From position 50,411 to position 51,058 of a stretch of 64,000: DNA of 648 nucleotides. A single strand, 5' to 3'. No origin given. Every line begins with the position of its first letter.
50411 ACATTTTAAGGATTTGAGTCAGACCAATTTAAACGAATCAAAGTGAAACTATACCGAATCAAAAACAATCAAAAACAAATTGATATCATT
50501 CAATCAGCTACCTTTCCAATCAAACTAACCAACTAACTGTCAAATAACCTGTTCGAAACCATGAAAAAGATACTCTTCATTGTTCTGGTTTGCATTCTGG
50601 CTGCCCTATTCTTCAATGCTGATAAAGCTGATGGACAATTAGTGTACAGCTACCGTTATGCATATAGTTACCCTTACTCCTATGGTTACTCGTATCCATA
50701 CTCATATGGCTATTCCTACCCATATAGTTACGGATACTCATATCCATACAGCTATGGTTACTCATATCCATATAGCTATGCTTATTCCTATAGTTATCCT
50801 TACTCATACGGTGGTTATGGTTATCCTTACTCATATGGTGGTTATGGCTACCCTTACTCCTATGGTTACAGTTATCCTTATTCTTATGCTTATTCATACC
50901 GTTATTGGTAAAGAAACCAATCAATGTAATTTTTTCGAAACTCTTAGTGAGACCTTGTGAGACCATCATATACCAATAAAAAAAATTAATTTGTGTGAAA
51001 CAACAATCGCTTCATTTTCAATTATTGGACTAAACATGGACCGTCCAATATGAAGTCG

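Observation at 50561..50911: Secreted (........)n protein encoded by codon-diversified 24-nt repeats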

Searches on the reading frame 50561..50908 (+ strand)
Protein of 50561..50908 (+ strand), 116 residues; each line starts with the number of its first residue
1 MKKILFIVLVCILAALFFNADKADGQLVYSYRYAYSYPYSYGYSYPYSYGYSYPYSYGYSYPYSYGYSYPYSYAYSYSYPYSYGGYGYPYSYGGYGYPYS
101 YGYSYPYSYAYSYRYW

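Call 6: find_encoding_contigs(protein=window:50561-50908:+, flank=10000, max_places=10)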
Protein window:50561-50908:+ (116 aa): no gene with exactly this product is on record in the collection.

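Call 10: find_homologous_proteins(query=window:50561-50908:+, max_evalue=0.001)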
Query window:50561-50908:+ (116 aa): 9 proteins with E <= 0.001 among 7593 candidates.
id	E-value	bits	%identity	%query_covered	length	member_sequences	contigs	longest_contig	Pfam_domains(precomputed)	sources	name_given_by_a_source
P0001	2.2e-7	49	-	-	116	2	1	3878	-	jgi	jgi:hypothetical protein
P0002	3.8e-6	45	100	6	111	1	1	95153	-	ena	-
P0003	2.0e-5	43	-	-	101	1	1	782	-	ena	-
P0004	3.2e-5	42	-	-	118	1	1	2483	-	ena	-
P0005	6.9e-5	41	-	-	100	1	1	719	-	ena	-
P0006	8.8e-5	40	-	-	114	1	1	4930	-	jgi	jgi:hypothetical protein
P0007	9.3e-5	40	56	14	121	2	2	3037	-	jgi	jgi:hypothetical protein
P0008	1.5e-4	40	-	-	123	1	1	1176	-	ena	-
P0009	9.1e-4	37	-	-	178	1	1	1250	-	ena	-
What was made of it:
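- On Annotated Naegleria gruberi gene set: The homology search returned no Naegleria protein (call 10).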

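Call 27: search_protein_representatives(protein=window:50561-50908:+)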
Query: 116 residues. Proteins with E-value up to 0.001 (for the whole library): 40; up to 1e-10: 3; up to 1e-30: 0. The best 40 are listed.
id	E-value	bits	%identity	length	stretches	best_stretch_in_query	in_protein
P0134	2.3e-16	76.3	38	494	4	32-111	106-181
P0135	9.9e-15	71.0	16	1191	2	29-71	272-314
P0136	5.0e-13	65.5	63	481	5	31-92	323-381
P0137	2.3e-10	56.8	61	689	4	37-109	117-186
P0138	2.7e-09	53.4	29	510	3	34-115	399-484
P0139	3.1e-09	53.2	43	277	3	36-76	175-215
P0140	4.9e-09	52.5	66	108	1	44-109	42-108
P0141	5.3e-09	52.4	-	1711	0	-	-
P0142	2.1e-08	50.5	41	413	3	35-107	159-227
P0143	2.2e-06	44.0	43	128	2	27-91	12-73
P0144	6.5e-06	42.4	46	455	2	34-106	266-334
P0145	6.6e-06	42.4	44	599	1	25-110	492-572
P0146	7.2e-06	42.3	54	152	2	31-112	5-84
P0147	8.0e-06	42.2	43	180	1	6-82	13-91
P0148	9.3e-06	41.9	51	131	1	34-80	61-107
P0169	7.7e-04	35.7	47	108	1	3-94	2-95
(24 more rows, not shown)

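Call 33: search_protein_families(library=pfam, proteins=[window:50561-50908:+], max_evalue=0.1)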
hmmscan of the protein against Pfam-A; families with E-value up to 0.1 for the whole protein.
window:50561-50908:+ (116 aa): 0 families

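Call 35: find_related_loci(query=window:50561-50908:+, collection=metagenome_contigs, flank=5000)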
Query window:50561-50908:+ (116 aa) in metagenome_contigs; peptide patterns used: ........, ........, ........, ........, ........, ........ (x = any residue, [..] = any of these).
600 stretches matched a pattern (row limit reached: there are more); 1 encode a relative of the query (tblastn E <= 1e-3); 1 distinct loci.
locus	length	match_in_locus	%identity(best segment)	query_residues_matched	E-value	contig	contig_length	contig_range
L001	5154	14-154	68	39-106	3e-8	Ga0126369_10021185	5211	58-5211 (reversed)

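Call 38: find_encoding_contigs(protein=P0002, flank=4000, max_places=2)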
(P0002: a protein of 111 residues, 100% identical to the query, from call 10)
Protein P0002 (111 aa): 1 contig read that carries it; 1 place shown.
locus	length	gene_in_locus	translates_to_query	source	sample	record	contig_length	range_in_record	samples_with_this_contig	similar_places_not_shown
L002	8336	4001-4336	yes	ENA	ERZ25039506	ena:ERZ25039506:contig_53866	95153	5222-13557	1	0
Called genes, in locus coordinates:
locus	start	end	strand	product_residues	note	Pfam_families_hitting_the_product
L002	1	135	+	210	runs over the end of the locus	PF02786:CPSase_L_D2, PF02785:Biotin_carb_C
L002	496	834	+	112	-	PF00364:Biotin_lipoyl, PF25917:BSH_RND (weak), PF25919:BSH_CusB (weak)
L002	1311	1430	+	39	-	-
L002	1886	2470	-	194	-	-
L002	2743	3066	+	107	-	-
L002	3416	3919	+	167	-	-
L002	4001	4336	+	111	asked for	-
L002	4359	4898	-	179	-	-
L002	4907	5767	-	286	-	PF13620:CarboxypepD_reg, PF13715:CarbopepD_reg_2 (weak), PF14686:fn3_3 (weak), PF22904:NOMO1-like_2nd (weak)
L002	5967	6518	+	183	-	-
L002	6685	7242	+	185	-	PF27117:FliB_C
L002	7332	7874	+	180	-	PF13620:CarboxypepD_reg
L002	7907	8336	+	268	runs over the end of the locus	PF25183:OMP_b-brl_4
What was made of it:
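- A bacterial genomic context for P0002 (call 38).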

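Call 40: predict_structure(protein=window:50561-50908:+)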
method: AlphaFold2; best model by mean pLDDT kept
length: 116 residues; sequences in the alignment: 1
mean_pLDDT: 52.3   pTM: 0.26
mean pLDDT of the five models: 52.3, 51.2, 50.8, 47.5, 44.2
residues with pLDDT >= 90: 15; 70-90: 10; 50-70: 10; < 50: 81
segments of 3 or more residues with pLDDT < 50: 36-116
pLDDT, mean of each block of 10 residues (from residue 1): 89 94 75 53 41 39 37 34 40 41 39 40
secondary structure, 60 per line:
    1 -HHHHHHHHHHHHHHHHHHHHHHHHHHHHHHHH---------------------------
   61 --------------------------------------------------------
elements in order: H2-33

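Call 44: list_cluster_members(proteins=[P0136, P0137, P0140, P0148, P0147, P0169, P0135, P0141, P0001, P0006])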
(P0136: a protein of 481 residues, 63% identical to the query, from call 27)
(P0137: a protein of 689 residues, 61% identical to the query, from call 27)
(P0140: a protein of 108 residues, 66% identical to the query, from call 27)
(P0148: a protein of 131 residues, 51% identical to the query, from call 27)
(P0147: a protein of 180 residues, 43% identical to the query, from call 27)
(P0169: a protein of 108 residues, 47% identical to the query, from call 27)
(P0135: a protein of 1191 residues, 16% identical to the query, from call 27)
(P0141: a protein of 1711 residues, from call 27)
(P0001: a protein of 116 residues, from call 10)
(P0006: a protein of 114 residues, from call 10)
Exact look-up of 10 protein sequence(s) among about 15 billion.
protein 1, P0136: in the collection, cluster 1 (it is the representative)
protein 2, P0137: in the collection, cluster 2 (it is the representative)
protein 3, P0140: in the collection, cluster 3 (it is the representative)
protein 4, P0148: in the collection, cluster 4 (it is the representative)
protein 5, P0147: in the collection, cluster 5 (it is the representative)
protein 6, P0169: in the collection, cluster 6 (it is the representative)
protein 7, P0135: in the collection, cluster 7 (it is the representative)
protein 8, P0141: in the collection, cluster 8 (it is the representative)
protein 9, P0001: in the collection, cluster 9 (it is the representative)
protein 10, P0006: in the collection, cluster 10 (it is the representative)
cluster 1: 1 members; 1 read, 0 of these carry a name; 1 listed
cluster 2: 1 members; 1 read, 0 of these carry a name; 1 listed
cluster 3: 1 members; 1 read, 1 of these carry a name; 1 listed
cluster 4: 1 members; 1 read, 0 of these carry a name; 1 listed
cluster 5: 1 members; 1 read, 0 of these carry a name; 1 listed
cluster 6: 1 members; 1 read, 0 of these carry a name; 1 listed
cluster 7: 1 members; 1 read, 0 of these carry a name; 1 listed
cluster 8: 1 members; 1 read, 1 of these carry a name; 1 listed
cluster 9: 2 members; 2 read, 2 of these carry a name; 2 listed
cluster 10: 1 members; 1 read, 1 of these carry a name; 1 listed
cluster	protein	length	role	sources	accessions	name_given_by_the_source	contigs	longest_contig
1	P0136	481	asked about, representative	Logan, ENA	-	-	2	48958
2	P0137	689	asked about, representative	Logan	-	-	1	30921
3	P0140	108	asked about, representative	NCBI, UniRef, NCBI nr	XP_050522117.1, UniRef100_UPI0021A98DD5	prisilkin-39-like [Daktulosphaira vitifoliae] | prisilkin-39-like n=1 Tax=Daktulosphaira vitifoliae TaxID=58002 RepID=UPI0021A98DD5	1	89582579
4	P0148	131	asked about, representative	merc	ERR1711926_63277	-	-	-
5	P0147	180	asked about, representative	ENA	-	-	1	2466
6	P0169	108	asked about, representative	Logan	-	-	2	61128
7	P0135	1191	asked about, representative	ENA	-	-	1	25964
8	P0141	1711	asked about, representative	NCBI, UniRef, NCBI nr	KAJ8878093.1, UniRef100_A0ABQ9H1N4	hypothetical protein PR048_022560 [Dryococelus australis] | Uncharacterized protein n=1 Tax=Dryococelus australis TaxID=614101 RepID=A0ABQ9H1N4_9NEOP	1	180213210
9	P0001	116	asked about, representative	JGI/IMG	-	hypothetical protein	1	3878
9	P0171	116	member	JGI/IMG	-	hypothetical protein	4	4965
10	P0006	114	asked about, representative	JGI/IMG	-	hypothetical protein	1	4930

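Call 54: find_homologous_proteins(query=P0130, max_evalue=1e-40)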
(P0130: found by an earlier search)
Query P0130 (638 aa): 6 proteins with E <= 1e-40 among 8000 candidates.
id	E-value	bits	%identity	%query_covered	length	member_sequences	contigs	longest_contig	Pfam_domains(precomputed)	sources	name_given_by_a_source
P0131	0.0e+0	1438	100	100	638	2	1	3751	PF00083.31,PF07690.22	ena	-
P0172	4.2e-243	826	64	90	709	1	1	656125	PF13347.13,PF07690.22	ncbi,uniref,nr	ncbi:hypothetical protein C9374_004381 [Naegleria lovaniensis]|uniref:Major facilitator superfamily 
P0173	8.9e-238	809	59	96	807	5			PF13347.13,PF07690.22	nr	nr:unnamed protein product [Naegleria fowleri]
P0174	1.7e-214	732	65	83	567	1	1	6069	PF13347.13,PF07690.22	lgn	-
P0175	6.6e-125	436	41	79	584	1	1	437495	PF00083.31,PF07690.22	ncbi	ncbi:hypothetical protein ABK040_008457 [Willaertia magna]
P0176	1.3e-118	415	39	78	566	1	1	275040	PF07690.22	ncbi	ncbi:hypothetical protein ABK040_010841 [Willaertia magna]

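Call 55: find_encoding_contigs(protein=P0172, flank=10000, max_places=2)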
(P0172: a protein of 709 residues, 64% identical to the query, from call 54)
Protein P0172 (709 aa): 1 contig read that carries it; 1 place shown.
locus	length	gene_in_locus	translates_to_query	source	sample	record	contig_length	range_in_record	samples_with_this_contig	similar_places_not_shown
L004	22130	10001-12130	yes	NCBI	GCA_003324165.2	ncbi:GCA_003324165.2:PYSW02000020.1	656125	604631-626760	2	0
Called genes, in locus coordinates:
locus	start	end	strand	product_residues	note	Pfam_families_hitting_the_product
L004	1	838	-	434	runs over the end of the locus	PF13475:DUF4116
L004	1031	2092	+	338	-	PF00071:Ras, PF08477:Roc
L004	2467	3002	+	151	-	PF00025:Arf, PF09439:SRPRB, PF00071:Ras (faint), PF01926:MMR_HSR1 (weak), PF08477:Roc, PF00503:G-alpha, PF00025:Arf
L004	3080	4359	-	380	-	-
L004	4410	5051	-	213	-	-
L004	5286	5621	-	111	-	-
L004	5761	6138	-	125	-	-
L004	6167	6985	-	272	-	-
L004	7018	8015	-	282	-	-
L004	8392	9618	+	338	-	PF00168:C2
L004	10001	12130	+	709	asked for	PF07690:MFS_1, PF13347:MFS_2 (weak), PF07690:MFS_1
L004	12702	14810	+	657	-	PF00173:Cyt-b5, PF00174:Oxidored_molyb, PF03404:Mo-co_dimer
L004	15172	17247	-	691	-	PF05970:PIF1, PF13245:AAA_19, PF13604:AAA_30, PF21530:Pif1_2B_dom (weak), PF02825:WWE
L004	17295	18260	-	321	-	-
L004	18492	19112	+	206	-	PF00226:DnaJ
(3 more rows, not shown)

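Call 59: find_encoding_contigs(protein=P0174, flank=10000, max_places=3)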
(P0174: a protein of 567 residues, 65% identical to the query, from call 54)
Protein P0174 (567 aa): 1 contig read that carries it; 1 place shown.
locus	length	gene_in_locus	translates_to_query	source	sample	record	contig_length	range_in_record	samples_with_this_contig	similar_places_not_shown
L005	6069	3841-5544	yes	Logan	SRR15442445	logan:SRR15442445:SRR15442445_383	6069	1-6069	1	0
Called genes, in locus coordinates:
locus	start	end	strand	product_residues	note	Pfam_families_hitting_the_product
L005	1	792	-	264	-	?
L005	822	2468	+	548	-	PF17678:Glyco_hydro_92N, PF07971:Glyco_hydro_92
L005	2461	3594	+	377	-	PF07971:Glyco_hydro_92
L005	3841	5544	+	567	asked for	PF07690:MFS_1, PF13347:MFS_2 (faint)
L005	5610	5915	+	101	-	-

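Call 60: find_encoding_contigs(protein=P0175, flank=10000, max_places=2)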
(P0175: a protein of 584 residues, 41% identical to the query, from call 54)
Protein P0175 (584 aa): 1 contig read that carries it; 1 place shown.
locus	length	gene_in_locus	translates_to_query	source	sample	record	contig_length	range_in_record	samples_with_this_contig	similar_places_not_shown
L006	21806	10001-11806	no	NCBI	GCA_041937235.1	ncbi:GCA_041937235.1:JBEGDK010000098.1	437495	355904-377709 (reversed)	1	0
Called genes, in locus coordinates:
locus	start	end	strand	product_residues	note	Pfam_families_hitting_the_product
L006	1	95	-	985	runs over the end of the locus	PF03159:XRN_N, PF17846:XRN_M, PF06201:PITH, PF17846:XRN_M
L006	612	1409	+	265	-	-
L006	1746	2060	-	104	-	PF00837:T4_deiodinase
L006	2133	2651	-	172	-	PF15558:DUF4659 (weak)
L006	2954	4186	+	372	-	PF14081:DUF4262 (weak), PF12796:Ank_2 (weak)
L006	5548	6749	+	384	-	PF01370:Epimerase, PF16363:GDP_Man_Dehyd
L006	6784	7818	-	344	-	-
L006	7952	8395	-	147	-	PF08211:dCMP_cyt_deam_2, PF00383:dCMP_cyt_deam_1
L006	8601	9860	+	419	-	PF25390:WD40_RLD, PF13540:RCC1_2 (weak), PF00415:RCC1, PF25390:WD40_RLD, PF13540:RCC1_2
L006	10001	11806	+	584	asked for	PF00083:Sugar_tr (faint), PF07690:MFS_1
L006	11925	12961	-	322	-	PF00106:adh_short, PF13561:adh_short_C2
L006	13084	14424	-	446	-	PF25390:WD40_RLD, PF00415:RCC1 (weak), PF25390:WD40_RLD, PF13540:RCC1_2 (weak), PF00415:RCC1, PF13540:RCC1_2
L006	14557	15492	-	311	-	PF12706:Lactamase_B_2 (faint)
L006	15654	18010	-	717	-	PF16177:ACAS_N, PF00501:AMP-binding, PF13193:AMP-binding_C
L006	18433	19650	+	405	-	PF13529:Peptidase_C39_2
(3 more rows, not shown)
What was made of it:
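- Tried and rejected: I fetched ±10 kb around the MFS-transporter orthologues in N. lovaniensis and Willaertia magna, and the whole 6-kb contig that carries it in an unnamed Naegleria-like SRA assembly (calls 54, 55, 59, 60).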

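Call 69: find_related_loci(query=window:50561-50908:+, collection=genome_contigs, flank=3000)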
Query window:50561-50908:+ (116 aa) in genome_contigs; peptide patterns used: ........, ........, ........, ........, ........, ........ (x = any residue, [..] = any of these).
600 stretches matched a pattern, but none encodes a relative of the query by tblastn (E <= 1e-3).
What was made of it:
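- On Bacterial small secreted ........-repeat proteins (uncharacterised): A scan of prokaryotic genomes with the Naegleria protein confirmed nothing (call 69).
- A scan of 185,579 prokaryotic species genomes with the Naegleria protein confirmed no relative (call 69).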

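Call 71: find_related_loci(query=A1, collection=genome_contigs, flank=3000)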
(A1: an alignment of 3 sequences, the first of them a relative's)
Query A1 (114 aa) in genome_contigs; peptide patterns used: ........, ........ (x = any residue, [..] = any of these).
169 stretches matched a pattern; 2 encode a relative of the query (tblastn E <= 1e-3); 2 distinct loci.
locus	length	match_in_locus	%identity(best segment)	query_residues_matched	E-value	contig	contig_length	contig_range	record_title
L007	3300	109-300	66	52-114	2e-9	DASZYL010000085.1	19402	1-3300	MAG TPA_asm: Sphingomicrobium sp. isolate SMAG_U6209 k141_984544, whole genome shotgun sequence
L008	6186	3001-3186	49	61-114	1e-7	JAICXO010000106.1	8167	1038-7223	MAG: Sphingomonas sp. isolate LS_FP_2_bin.118 k141_3738942_length_8167_cov_109.0000, whole genome shotgun sequence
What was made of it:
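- Sphingomicrobium and Sphingomonas MAGs (call 71).
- Tried and rejected: Metagenome and prokaryote-genome scans (calls 35, 69, 71) found only bacterial analogues.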

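Call 88: predict_structure(alignment_id=A2)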
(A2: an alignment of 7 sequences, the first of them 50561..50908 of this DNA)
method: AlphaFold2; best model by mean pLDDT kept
length: 116 residues; sequences in the alignment: 7
mean_pLDDT: 44.2   pTM: 0.19
mean pLDDT of the five models: 44.2, 43.3, 42.5, 41.6, 38.3
residues with pLDDT >= 90: 0; 70-90: 16; 50-70: 7; < 50: 93
segments of 3 or more residues with pLDDT < 50: 24-116
pLDDT, mean of each block of 10 residues (from residue 1): 81 76 50 42 35 34 35 34 34 34 35 37
secondary structure, 60 per line:
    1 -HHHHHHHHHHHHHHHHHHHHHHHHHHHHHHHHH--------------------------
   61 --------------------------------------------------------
elements in order: H2-34
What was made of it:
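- AF2 gives pLDDT below 50 and no secondary structure for residues 36-116, both alone and with a pseudo-alignment (calls 40, 88). AF2 shows only one long N-terminal helix (calls 40, 88).
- Tried and rejected: AlphaFold2, both alone and with a pseudo-alignment of look-alikes, gave no fold for the repeat (calls 40, 88).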

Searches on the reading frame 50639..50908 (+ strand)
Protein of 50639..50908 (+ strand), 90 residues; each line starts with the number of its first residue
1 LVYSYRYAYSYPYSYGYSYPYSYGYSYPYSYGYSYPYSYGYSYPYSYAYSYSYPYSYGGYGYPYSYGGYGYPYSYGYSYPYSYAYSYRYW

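Call 47: search_solved_structures(query=window:50639-50908:+, max_evalue=1)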
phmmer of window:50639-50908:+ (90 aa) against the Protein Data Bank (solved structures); distinct sequences matched with E-value up to 1: 1.
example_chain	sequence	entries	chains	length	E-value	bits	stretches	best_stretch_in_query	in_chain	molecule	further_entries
1nsa_A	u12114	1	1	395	0.38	14.2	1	9-83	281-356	PROCARBOXYPEPTIDASE B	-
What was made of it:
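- Tried and rejected: PDB gave one chance hit at E 0.38 (call 47).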
